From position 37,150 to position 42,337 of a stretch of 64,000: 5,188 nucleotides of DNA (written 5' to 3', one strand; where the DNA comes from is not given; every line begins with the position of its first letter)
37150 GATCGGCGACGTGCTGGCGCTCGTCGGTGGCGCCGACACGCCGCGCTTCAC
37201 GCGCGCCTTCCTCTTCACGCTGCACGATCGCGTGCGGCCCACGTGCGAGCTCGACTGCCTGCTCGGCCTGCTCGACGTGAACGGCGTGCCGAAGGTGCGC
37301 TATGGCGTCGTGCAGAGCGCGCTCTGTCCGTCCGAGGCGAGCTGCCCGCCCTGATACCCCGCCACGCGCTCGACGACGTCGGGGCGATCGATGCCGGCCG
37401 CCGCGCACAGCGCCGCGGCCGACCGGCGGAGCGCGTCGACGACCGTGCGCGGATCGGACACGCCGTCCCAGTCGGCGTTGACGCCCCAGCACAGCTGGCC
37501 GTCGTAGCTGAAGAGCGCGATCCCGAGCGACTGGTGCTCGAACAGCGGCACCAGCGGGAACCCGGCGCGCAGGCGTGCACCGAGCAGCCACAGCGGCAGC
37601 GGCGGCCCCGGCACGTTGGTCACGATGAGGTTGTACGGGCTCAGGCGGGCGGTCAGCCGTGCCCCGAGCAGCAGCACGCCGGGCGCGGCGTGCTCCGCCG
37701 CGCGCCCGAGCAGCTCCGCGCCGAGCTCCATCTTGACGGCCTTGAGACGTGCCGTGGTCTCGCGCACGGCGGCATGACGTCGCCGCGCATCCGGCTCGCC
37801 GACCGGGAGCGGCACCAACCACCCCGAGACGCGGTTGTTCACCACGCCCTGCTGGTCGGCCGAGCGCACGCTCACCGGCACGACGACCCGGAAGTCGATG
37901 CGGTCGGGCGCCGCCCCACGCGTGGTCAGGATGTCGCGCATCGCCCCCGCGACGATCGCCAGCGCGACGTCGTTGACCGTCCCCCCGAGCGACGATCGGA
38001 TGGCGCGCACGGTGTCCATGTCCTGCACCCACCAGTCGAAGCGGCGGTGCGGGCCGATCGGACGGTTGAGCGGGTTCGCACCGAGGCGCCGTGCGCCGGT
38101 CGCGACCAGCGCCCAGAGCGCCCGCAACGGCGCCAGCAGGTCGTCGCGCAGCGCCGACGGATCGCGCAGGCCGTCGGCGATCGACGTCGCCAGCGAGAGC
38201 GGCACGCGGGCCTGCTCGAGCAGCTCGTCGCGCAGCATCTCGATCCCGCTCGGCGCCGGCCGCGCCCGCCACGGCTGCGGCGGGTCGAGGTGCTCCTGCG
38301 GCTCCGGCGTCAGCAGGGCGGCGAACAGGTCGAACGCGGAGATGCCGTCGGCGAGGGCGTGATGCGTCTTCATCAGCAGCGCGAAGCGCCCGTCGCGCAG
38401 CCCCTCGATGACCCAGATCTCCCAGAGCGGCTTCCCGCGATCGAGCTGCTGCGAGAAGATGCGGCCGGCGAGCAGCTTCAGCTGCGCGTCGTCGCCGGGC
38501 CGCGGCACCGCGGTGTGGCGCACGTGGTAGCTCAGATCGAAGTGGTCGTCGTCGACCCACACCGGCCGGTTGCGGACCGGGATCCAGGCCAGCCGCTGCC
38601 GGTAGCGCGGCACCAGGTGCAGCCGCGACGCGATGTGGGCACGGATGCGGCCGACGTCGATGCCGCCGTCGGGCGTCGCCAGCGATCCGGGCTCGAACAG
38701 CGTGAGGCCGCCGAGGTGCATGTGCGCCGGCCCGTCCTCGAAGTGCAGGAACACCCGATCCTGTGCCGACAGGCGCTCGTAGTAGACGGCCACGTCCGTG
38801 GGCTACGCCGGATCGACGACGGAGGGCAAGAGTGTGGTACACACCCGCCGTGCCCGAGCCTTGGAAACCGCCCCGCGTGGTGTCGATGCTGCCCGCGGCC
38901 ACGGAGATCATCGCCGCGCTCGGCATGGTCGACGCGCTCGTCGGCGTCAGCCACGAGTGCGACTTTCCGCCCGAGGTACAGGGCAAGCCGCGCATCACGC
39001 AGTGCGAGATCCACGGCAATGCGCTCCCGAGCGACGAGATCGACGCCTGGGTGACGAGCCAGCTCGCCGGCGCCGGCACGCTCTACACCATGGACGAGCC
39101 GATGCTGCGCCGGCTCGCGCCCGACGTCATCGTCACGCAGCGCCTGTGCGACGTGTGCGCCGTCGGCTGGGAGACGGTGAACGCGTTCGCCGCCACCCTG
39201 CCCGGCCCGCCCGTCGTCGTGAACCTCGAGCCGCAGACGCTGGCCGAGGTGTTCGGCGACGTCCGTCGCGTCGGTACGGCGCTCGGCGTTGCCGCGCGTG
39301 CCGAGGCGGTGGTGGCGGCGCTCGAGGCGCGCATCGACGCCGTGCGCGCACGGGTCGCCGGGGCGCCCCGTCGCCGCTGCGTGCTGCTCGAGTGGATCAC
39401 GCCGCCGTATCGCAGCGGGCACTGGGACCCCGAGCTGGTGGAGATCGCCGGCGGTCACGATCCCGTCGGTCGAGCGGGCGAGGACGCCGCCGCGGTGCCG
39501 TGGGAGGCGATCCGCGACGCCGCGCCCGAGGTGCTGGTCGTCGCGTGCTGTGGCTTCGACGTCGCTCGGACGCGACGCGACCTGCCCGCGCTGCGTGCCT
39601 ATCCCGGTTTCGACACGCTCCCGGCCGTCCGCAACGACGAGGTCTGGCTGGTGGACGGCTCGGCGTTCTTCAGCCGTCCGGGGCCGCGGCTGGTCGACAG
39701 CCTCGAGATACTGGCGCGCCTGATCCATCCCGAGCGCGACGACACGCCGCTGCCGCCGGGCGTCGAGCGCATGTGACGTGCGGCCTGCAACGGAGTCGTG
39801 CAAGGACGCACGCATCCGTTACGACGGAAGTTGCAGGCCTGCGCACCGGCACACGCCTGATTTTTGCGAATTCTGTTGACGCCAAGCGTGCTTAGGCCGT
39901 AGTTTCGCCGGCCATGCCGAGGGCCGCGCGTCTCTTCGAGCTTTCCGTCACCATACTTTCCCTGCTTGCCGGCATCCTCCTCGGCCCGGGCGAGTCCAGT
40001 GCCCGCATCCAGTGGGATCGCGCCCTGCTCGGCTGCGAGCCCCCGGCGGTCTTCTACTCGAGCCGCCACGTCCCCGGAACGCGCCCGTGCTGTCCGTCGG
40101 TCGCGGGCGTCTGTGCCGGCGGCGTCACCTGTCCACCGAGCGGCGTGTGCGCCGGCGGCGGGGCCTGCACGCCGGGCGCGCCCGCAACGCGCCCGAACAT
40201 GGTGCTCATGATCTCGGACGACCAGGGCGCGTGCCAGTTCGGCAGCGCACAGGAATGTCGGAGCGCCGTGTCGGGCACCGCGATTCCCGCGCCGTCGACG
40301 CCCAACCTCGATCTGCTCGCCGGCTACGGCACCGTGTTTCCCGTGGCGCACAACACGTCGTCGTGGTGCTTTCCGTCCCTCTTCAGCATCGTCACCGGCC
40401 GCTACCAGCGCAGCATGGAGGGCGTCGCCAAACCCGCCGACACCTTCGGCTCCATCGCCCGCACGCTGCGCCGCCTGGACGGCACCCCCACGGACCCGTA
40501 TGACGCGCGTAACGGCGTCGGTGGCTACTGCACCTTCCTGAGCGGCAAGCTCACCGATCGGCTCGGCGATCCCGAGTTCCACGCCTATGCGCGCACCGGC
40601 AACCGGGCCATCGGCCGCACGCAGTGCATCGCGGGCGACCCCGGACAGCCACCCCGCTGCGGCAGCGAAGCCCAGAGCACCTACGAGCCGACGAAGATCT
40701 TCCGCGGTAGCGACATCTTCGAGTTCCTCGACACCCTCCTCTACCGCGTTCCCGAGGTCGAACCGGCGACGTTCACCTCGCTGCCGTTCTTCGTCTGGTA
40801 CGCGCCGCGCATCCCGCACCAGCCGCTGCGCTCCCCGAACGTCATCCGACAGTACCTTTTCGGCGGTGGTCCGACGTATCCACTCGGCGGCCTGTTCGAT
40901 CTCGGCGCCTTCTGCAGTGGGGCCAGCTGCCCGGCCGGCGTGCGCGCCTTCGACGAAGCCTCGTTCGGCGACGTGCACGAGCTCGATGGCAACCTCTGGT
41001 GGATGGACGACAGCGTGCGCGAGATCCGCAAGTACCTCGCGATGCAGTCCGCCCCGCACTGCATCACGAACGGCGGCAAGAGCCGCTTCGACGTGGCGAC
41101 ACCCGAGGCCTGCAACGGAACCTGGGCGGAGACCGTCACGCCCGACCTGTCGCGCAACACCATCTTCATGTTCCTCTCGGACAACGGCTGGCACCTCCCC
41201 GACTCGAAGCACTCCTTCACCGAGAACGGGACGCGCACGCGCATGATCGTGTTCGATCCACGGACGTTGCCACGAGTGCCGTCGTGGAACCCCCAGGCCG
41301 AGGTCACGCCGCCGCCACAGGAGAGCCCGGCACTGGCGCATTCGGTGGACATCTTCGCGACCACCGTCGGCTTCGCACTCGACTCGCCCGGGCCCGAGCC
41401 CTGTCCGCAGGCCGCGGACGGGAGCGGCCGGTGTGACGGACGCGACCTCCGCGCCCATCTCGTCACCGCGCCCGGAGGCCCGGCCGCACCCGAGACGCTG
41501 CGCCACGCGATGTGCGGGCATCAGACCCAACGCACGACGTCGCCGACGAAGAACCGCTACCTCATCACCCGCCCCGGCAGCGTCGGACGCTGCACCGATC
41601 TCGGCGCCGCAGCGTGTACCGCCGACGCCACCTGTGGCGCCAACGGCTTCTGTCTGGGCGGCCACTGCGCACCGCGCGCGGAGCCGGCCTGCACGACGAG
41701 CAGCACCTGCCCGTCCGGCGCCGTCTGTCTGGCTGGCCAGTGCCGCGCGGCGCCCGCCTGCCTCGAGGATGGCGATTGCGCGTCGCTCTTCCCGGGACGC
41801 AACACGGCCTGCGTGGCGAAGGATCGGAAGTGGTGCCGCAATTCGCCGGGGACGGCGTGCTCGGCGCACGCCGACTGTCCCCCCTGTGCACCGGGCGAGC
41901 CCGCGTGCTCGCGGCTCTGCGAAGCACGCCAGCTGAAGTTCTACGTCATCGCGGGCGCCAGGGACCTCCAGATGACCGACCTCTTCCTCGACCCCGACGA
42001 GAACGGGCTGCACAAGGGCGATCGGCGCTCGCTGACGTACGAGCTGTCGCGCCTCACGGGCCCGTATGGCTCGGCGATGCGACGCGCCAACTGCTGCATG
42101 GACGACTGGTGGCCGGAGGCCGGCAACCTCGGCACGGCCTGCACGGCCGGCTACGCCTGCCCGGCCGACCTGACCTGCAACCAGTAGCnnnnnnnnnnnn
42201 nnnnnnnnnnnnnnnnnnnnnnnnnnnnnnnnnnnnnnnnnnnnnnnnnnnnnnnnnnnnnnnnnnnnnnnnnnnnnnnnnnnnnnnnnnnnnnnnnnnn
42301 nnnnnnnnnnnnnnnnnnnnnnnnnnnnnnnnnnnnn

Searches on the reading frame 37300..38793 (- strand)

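Call 48: search_protein_families(library=pfam, proteins=[window:37300-38793:-])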
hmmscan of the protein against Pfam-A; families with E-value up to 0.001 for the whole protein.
window:37300-38793:- (497 aa): 2 families
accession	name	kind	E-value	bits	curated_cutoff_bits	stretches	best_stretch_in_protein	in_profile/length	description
PF03007.21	WS_DGAT_cat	-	9.2e-62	209.6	23.6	1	8-277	1-263/263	Wax ester synthase/diacylglycerol acyltransferase catalytic domain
PF06974.18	WS_DGAT_C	-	1.4e-20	74.3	20.7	1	320-458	3-140/145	WS/DGAT C-terminal domain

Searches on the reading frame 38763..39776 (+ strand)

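Call 48: search_protein_families(library=pfam, proteins=[window:38763-39776:+])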
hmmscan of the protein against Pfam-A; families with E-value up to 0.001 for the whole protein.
window:38763-39776:+ (337 aa): 1 family
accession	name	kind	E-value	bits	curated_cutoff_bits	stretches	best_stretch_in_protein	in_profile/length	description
PF01497.23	Peripla_BP_2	-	7.1e-19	68.6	27.5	1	39-299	1-233/235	Periplasmic binding protein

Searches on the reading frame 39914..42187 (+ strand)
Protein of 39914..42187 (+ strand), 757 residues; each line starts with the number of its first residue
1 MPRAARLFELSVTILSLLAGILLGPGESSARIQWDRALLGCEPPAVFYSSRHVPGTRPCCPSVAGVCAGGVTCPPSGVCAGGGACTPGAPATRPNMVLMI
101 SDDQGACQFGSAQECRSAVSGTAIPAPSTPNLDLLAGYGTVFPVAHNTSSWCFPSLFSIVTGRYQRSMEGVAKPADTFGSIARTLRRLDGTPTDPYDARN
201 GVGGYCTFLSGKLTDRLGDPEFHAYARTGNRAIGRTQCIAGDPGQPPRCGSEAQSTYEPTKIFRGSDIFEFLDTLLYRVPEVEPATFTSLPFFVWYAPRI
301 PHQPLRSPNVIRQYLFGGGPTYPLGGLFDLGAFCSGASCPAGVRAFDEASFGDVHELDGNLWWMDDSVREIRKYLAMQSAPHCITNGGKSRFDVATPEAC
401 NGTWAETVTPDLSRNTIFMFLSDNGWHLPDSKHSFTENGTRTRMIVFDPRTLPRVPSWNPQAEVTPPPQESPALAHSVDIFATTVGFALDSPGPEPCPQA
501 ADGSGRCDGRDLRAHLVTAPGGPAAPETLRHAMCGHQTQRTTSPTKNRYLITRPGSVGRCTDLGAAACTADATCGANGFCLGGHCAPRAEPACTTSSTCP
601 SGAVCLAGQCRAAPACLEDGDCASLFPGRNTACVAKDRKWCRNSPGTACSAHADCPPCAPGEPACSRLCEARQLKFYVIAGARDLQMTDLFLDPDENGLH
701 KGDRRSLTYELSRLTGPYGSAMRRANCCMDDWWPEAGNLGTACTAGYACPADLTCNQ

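Call 48: search_protein_families(library=pfam, proteins=[window:39914-42187:+])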
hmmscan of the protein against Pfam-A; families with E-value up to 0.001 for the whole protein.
window:39914-42187:+ (757 aa): 1 family
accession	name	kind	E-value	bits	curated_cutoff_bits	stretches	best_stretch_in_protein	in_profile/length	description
PF00884.28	Sulfatase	-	2.1e-13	50.7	25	2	94-188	1-90/301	Sulfatase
